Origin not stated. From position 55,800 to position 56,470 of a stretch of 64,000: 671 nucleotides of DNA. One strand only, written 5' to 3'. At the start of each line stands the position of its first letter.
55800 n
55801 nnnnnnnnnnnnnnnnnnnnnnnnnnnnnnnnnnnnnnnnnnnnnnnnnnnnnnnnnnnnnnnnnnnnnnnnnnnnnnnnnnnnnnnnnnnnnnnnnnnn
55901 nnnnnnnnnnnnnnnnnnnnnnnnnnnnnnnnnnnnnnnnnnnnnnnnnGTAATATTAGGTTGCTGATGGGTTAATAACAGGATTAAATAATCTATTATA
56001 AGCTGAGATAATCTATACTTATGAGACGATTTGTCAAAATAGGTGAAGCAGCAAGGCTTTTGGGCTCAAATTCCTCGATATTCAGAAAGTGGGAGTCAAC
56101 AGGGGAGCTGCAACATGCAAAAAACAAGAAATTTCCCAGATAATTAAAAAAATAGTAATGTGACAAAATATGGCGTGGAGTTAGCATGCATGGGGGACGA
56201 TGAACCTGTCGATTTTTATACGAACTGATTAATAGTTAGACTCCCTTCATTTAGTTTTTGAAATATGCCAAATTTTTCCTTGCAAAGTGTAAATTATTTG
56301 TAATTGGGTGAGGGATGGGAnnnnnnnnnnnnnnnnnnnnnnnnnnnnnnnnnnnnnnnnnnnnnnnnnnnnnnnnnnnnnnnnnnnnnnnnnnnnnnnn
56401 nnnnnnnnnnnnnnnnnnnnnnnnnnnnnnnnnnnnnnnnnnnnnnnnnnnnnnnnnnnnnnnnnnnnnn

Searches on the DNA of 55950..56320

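Call 75: search_rna_families(source=window, start=55950, end=56320, threshold=evalue, max_evalue=5)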
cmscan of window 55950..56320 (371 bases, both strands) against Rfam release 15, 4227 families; matches with E-value up to 5: 3.
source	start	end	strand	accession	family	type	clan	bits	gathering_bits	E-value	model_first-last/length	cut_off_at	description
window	56270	56286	+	RF00462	IRES_APC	Cis-reg; IRES;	-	17.7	50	0.62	18-34/53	no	APC internal ribosome entry site (IRES)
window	55976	56044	+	RF04331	Plastid-clpP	Cis-reg;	-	16.1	55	4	1-69/69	no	Plastid-clpP 5UTR RNA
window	56030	56067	+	RF01343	CRISPR-DR33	Gene; CRISPR;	-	15.1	39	2.5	1-37/37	no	CRISPR RNA direct repeat element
